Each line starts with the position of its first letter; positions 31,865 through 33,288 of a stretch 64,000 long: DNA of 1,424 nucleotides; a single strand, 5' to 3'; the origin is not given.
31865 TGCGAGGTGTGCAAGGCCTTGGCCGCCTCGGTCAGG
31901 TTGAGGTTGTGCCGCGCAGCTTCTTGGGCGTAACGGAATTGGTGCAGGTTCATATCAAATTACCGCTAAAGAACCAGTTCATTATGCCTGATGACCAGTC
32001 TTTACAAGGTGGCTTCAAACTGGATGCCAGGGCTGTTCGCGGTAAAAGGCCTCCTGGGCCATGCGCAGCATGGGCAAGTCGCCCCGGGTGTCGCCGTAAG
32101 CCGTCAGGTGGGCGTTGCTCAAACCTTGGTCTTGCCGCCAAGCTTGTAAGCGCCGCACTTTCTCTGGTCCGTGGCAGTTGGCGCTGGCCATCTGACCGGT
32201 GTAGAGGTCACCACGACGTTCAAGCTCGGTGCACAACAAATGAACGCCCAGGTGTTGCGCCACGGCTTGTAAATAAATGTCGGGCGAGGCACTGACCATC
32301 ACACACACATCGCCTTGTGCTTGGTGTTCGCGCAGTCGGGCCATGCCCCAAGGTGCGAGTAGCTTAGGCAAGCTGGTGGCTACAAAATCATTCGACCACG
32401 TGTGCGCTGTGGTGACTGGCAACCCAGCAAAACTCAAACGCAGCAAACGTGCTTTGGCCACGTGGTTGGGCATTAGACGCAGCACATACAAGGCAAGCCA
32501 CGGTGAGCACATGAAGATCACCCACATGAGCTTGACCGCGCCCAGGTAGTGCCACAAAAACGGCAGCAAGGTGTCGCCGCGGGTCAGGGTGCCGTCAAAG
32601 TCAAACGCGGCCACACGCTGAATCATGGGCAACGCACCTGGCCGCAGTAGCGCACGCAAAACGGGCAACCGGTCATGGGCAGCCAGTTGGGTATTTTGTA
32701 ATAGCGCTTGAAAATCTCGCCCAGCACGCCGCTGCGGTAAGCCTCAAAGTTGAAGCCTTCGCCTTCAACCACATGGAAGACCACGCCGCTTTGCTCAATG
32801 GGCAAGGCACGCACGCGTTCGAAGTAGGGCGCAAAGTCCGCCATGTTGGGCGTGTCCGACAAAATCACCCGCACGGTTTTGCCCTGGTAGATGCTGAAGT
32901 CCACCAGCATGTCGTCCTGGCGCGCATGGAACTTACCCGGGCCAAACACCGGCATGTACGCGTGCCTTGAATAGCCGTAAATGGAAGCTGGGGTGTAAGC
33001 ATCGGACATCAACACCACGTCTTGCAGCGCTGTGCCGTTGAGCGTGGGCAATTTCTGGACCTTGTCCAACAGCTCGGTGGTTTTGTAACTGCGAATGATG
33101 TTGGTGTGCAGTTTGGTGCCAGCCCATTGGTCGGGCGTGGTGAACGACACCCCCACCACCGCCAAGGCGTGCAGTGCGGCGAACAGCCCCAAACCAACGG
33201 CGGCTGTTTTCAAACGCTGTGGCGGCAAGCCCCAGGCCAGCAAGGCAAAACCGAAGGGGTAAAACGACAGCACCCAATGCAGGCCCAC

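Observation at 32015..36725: PAP2 / UbiA phosphoribosyltransferase / flippase-like / GT-C / HAD cluster: candidate polyprenyl-phospho-ribose glycosylation system lacking DprE1/E2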

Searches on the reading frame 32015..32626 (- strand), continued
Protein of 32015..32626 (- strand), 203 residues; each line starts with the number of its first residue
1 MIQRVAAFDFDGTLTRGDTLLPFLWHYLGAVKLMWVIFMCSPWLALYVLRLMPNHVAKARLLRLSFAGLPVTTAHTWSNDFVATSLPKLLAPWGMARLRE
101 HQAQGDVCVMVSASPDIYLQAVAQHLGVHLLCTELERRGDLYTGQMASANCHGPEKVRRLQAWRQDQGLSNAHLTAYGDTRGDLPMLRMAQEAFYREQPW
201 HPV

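Call 88: find_encoding_contigs(protein=P0442, flank=7000, max_places=1)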
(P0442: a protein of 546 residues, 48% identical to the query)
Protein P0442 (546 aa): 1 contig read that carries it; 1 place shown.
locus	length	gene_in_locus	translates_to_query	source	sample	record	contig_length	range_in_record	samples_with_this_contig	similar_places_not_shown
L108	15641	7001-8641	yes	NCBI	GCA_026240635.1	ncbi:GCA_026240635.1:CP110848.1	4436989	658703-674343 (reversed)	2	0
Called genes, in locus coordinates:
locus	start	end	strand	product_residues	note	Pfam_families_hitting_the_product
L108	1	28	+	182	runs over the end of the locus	-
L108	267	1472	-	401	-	PF10216:ChpXY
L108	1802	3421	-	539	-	PF00361:Proton_antipo_M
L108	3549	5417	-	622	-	PF00662:Proton_antipo_N, PF00361:Proton_antipo_M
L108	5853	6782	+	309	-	PF00126:HTH_1, PF03466:LysR_substrate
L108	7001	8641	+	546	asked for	PF12710:HAD, PF03706:LPG_synthase_TM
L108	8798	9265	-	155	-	PF06146:PsiE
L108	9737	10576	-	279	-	PF00590:TP_methylase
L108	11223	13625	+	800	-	PF09364:XFP_N, PF03894:XFP, PF09363:XFP_C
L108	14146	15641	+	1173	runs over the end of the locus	PF13578:Methyltransf_24 (weak), PF24575:TPR_Slam (weak), PF13371:TPR_9, PF13414:TPR_11 (weak), PF13424:TPR_12, PF13414:TPR_11, PF13844:Glyco_transf_41, PF08241:Methyltransf_11, +19 more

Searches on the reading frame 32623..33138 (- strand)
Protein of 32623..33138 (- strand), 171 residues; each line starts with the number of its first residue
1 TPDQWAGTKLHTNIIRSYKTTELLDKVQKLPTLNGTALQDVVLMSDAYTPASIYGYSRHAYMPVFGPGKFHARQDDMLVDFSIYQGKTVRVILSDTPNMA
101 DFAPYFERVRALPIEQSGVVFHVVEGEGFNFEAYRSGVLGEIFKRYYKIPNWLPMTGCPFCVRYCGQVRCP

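Call 82: predict_structure(alignment_id=A2)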
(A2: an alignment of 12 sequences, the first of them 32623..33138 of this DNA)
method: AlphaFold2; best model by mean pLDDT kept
length: 171 residues; sequences in the alignment: 12
mean_pLDDT: 76.2   pTM: 0.73
mean pLDDT of the five models: 76.2, 75.7, 75.3, 73.1, 69.2
residues with pLDDT >= 90: 42; 70-90: 78; 50-70: 32; < 50: 19
segments of 3 or more residues with pLDDT < 50: 8-15, 72-74, 168-171
pLDDT, mean of each block of 10 residues (from residue 1): 50 56 90 76 85 83 73 57 90 89 94 86 93 86 76 64 50 50
secondary structure, 60 per line:
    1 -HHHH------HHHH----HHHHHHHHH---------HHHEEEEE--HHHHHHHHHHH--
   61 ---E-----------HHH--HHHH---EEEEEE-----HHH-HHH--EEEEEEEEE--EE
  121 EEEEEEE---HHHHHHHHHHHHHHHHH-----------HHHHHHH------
elements in order: H2-5 H12-15 H20-28 E41-45 H48-58 H81-84 E88-93 E108-116 E119-127 H131-147 H159-165

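Call 85: fold_search(model_id=the predicted structure, library=pdb)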
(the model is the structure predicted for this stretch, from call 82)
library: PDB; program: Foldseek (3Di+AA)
matches with E <= 10: 592; with E <= 0.001: 0
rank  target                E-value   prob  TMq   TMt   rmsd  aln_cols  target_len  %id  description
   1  6zxy                  7.6e-02  0.20  0.21  0.13   9.5       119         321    6  Structure of Archaeoglobus fulgidus Trm11 m2G10 tRNA methyltransferase enzyme (released 2020-09-23)
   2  6q56_A                8.7e-02  0.33  0.24  0.18  11.7       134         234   10  Crystal structure of the B. subtilis M1A22 tRNA methyltransferase TrmK (released 2019-03-27)
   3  6qe6_A                1.1e-01  0.25  0.31  0.25  16.5       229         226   10  Structure of M. capricolum TrmK in complex with the natural cofactor product S-adenosyl-homocysteine (SAH) (released 2019-03-27)
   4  2plw                  1.4e-01  0.28  0.31  0.30   7.2       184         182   11  Crystal structure of a ribosomal RNA methyltransferase, putative, from Plasmodium falciparum (PF13_0052). (released 2007-05-08)
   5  5f8c_A                2.0e-01  0.10  0.20  0.11  12.5       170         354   10  Rv2258c-unbound (released 2016-06-29)
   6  2p8j_B                2.6e-01  0.04  0.16  0.15  10.7       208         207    9  Crystal structure of S-adenosylmethionine-dependent methyltransferase (NP_349143.1) from Clostridium acetobutylicum at (released 2007-04-24)
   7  3ku1_A                2.7e-01  0.20  0.25  0.20  11.7       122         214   11  Crystal structure of Streptococcus pneumoniae Sp1610, a putative tRNA (m1A22) methyltransferase, in complex with S-ade (released 2009-12-22)
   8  9qkp_A                3.3e-01  0.13  0.24  0.15  11.6       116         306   16  Structure of the cyanobacteria specific PRK from Chroococcidiopsis (Hyella disjuncta) PCC 6712 (P41212 crystal form) (released 2026-04-08)
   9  9qko_A                3.3e-01  0.11  0.25  0.16  12.6       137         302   16  Structure of the cyanobacteria specific PRK from Chroococcidiopsis (Hyella disjuncta) PCC 6712 (P1 crystal form) (released 2026-04-08)
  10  2h00_C                3.7e-01  0.12  0.26  0.23   9.4       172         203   10  Human methyltransferase 10 domain containing protein (released 2006-06-13)
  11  9qkp_B                3.7e-01  0.10  0.23  0.14  11.8       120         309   16  Structure of the cyanobacteria specific PRK from Chroococcidiopsis (Hyella disjuncta) PCC 6712 (P41212 crystal form) (released 2026-04-08)
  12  9u48_A                4.3e-01  0.16  0.28  0.16   9.8       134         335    7  Cryo-EM structure of spMETTL16 in complex with U6 snRNA and SAM (released 2025-08-06)
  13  6zxw_G                4.3e-01  0.15  0.23  0.14   9.8       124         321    6  Structure of Archaeoglobus fulgidus Trm11-Trm112 m2G10 tRNA methyltransferase complex bound to sinefungin (released 2020-09-23)
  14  6gt5_B                4.3e-01  0.10  0.24  0.18   8.6       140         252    9  METTL16 MTase domain (crystal form 2) (released 2018-09-19)
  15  4m0k_C                4.5e-01  0.13  0.17  0.17   9.1       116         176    6  Crystal structure of adenine phosphoribosyltransferase from Rhodothermus marinus DSM 4252, NYSGRC Target 029775. (released 2013-08-14)
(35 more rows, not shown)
